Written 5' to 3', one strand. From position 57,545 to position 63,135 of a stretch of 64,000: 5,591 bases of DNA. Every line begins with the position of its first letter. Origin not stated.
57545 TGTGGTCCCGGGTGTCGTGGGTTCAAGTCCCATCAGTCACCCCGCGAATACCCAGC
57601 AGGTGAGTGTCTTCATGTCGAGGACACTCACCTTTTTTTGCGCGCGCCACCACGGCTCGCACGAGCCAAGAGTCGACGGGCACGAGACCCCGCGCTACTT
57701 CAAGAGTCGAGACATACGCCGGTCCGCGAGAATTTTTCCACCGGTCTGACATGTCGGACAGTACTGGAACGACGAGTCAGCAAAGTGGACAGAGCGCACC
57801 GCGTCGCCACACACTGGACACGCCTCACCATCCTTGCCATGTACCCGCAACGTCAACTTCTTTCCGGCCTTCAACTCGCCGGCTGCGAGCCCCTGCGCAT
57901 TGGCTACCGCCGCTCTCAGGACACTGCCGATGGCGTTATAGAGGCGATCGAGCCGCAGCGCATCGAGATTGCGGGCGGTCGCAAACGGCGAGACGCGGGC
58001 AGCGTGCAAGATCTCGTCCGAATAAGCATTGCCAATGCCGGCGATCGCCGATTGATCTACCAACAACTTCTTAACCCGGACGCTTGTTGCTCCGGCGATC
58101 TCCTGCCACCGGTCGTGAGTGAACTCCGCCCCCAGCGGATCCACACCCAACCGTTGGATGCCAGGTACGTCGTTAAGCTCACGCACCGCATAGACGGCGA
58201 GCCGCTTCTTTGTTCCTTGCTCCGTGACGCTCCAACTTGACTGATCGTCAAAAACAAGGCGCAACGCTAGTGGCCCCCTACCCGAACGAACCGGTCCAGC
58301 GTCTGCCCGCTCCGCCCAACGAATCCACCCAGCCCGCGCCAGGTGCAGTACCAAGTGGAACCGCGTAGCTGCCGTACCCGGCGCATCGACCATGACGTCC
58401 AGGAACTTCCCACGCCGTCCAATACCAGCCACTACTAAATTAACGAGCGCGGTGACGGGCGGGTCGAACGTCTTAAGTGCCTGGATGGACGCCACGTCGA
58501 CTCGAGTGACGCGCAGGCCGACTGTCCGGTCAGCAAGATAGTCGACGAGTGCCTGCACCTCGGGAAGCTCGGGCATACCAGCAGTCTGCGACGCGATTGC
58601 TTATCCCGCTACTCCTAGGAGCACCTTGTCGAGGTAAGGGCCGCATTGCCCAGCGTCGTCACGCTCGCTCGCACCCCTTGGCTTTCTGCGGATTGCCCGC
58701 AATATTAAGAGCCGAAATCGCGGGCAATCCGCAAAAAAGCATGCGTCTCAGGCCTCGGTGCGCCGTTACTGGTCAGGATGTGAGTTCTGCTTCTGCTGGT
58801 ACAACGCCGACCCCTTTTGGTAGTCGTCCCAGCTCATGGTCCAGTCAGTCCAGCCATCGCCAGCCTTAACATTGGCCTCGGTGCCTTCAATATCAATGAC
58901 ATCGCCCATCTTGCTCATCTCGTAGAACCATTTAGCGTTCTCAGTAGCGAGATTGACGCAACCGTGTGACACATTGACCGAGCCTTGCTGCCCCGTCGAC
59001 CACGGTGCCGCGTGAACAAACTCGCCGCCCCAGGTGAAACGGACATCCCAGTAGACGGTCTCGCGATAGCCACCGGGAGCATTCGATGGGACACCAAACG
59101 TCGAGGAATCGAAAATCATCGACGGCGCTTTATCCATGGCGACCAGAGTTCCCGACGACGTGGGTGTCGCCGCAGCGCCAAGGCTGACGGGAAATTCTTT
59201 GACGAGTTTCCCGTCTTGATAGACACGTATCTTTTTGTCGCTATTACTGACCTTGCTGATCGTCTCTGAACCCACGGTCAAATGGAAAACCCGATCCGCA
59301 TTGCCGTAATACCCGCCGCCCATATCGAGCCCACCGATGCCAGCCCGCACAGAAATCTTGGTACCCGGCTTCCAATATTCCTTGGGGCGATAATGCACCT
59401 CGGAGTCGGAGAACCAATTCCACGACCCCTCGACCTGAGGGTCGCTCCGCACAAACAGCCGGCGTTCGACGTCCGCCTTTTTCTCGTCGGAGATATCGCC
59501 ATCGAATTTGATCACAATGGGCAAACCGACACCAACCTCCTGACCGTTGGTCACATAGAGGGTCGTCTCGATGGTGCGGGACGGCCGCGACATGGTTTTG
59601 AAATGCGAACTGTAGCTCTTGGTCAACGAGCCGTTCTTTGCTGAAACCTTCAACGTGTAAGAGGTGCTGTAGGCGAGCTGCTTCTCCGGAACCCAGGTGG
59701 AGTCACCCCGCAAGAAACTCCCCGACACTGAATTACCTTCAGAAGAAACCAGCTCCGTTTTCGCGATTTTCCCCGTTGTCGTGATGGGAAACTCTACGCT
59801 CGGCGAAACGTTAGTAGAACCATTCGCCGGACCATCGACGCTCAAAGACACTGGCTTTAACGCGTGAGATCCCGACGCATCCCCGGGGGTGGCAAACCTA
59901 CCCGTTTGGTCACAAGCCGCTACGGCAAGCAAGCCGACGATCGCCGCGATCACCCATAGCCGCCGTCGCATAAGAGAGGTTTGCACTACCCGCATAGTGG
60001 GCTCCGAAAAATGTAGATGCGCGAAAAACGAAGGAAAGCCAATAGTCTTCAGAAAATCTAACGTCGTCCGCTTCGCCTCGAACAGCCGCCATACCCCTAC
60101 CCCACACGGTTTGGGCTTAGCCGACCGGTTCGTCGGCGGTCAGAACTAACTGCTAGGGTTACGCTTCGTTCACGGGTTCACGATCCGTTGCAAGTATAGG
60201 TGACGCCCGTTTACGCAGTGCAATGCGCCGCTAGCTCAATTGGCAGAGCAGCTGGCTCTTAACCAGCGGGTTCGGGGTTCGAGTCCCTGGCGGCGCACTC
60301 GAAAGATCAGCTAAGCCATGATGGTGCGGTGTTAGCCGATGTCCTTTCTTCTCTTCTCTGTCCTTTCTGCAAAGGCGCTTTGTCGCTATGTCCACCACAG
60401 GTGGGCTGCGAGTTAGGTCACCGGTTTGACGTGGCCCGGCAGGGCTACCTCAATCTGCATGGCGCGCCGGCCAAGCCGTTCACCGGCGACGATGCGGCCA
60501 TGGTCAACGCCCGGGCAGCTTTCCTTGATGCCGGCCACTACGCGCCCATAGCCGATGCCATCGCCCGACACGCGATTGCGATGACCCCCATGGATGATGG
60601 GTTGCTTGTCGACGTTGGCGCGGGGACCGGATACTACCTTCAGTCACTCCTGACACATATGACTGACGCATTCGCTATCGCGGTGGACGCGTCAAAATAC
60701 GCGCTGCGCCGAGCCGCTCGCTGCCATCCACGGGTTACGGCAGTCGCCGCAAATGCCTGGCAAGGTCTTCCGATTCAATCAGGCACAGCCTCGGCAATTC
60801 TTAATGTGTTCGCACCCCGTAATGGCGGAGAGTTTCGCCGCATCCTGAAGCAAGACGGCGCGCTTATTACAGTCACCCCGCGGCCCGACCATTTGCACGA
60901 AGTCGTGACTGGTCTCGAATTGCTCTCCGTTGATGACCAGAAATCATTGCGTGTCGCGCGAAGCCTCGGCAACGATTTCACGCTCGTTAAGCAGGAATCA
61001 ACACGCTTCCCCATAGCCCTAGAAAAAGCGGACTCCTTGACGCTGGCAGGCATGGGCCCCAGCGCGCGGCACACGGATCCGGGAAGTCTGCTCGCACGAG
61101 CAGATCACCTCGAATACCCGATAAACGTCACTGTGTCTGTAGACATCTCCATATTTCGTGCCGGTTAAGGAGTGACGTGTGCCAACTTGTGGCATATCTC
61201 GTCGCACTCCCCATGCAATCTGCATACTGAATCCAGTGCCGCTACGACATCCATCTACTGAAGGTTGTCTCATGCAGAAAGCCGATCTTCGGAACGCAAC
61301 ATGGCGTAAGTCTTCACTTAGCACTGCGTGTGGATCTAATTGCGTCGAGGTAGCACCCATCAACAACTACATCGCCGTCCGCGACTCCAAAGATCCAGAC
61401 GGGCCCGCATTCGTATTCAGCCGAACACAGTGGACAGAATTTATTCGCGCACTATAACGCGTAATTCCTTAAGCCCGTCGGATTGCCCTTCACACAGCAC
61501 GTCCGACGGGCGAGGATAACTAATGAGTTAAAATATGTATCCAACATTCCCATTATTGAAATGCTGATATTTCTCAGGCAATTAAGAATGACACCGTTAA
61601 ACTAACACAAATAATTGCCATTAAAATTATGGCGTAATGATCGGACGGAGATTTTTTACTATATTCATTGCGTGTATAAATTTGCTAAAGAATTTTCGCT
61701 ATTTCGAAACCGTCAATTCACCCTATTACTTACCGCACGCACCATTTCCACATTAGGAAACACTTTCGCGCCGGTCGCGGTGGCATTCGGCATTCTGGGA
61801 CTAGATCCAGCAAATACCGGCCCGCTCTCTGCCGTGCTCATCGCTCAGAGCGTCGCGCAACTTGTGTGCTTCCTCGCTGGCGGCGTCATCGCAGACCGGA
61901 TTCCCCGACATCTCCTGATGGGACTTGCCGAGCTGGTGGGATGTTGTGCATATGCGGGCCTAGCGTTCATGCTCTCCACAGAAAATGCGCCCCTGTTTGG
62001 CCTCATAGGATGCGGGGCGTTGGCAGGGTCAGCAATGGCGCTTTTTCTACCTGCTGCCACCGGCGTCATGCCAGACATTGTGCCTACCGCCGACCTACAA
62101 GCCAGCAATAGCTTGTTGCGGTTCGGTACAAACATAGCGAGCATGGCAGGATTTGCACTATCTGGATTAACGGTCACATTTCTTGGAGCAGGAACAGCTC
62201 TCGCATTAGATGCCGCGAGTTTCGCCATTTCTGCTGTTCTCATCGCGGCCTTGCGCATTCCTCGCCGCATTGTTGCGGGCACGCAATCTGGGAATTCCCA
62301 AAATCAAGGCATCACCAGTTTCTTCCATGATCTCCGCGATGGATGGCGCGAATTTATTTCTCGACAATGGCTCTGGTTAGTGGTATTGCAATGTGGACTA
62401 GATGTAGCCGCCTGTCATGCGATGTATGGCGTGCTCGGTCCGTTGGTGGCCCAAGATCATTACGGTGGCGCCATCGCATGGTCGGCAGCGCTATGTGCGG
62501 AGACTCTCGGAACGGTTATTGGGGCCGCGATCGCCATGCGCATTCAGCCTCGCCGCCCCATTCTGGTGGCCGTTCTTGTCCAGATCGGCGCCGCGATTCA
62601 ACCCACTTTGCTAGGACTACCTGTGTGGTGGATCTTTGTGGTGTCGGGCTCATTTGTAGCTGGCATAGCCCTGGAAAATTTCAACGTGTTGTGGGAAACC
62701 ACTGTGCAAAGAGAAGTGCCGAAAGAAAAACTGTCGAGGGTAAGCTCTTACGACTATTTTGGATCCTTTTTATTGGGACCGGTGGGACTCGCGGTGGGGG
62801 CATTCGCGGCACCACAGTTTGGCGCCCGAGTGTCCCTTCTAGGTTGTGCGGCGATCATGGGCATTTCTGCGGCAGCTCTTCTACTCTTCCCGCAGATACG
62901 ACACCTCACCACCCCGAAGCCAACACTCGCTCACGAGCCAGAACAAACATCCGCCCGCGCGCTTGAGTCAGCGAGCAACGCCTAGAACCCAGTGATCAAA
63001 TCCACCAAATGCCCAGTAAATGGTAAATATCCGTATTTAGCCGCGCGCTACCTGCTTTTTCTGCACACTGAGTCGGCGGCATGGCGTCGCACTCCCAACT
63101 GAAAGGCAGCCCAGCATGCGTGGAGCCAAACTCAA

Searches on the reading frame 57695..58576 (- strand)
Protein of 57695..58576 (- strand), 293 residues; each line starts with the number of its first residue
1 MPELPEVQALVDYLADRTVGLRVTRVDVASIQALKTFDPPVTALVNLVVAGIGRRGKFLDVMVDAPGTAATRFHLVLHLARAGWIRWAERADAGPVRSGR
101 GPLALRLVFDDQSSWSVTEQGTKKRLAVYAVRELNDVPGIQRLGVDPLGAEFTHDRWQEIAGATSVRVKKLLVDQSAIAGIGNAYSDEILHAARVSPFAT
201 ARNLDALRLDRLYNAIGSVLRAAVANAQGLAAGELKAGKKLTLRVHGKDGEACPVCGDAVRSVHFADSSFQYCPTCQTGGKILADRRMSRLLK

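Call 71: search_protein_families(library=pfam, proteins=[window:57695-58576:-], max_evalue=0.0001)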
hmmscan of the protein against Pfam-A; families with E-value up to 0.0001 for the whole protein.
window:57695-58576:- (293 aa): 2 families
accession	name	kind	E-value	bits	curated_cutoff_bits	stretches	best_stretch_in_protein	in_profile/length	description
PF06831.19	H2TH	-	1.4e-19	70.3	34.7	1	143-227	1-85/93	Formamidopyrimidine-DNA glycosylase H2TH domain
PF01149.29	Fapy_DNA_glyco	-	1.6e-14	55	25.5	1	1-116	1-107/117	Formamidopyrimidine-DNA glycosylase N-terminal domain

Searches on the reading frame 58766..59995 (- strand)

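Call 71: search_protein_families(library=pfam, proteins=[window:58766-59995:-], max_evalue=0.0001)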
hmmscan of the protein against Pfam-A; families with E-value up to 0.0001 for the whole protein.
window:58766-59995:- (409 aa): 3 families
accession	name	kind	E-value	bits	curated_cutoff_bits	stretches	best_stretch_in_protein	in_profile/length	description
PF17964.7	Big_10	-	1.9e-43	148.9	22.9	1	61-223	2-163/164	Bacterial Ig domain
PF03734.19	YkuD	-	7.3e-20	72.5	23.4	1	248-369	5-146/146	L,D-transpeptidase catalytic domain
PF13205.12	Big_5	-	2.3e-05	25.5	23.6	0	56-134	12-105/105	Bacterial Ig-like domain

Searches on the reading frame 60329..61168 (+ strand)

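Call 71: search_protein_families(library=pfam, proteins=[window:60329-61168:+], max_evalue=0.0001)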
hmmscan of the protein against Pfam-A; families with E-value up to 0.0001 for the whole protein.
window:60329-61168:+ (279 aa): 3 families
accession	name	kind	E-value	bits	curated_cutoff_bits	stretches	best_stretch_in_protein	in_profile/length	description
PF21302.3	Zn_ribbon_RlmA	-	2.6e-09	37.4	27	1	10-43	2-35/44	RlmA, N-terminal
PF13649.12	Methyltransf_25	-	5e-07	30.8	27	1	94-162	2-73/97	Methyltransferase domain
PF08241.18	Methyltransf_11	-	1.5e-05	26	21.2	0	94-180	1-94/95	Methyltransferase domain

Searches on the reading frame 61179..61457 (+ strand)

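Call 36: search_protein_families(library=pfam, proteins=[window:61179-61457:+], max_evalue=0.001)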
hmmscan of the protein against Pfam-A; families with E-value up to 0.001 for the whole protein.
window:61179-61457:+ (92 aa): 1 family
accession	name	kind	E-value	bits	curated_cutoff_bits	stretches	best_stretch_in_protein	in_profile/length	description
PF04149.17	DUF397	-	5.1e-21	75.1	24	1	40-91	1-53/55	Domain of unknown function (DUF397)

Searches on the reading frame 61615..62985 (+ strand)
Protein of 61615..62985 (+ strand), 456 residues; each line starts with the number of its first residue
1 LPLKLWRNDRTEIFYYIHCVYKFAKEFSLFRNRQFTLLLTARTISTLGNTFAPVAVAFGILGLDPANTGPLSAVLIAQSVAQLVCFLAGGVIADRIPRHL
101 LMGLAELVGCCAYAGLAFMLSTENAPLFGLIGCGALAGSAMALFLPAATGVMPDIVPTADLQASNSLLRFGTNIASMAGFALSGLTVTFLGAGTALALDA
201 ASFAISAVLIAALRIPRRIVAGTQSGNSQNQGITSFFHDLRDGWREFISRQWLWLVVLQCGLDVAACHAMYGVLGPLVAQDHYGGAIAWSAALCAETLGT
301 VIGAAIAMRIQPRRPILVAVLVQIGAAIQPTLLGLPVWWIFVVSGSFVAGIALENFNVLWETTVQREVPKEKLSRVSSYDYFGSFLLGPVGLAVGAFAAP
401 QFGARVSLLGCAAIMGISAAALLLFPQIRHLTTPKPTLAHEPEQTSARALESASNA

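Call 36: search_protein_families(library=pfam, proteins=[window:61615-62985:+], max_evalue=0.001)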
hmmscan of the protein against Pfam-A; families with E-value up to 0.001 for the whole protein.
window:61615-62985:+ (456 aa): 2 families
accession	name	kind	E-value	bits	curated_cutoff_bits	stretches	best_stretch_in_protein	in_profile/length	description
PF07690.21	MFS_1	-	3.1e-29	102.4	33.4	2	43-378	6-333/347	Major Facilitator Superfamily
PF05977.19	MFS_3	-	1e-15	57.7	27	1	26-426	3-394/524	Transmembrane secretion effector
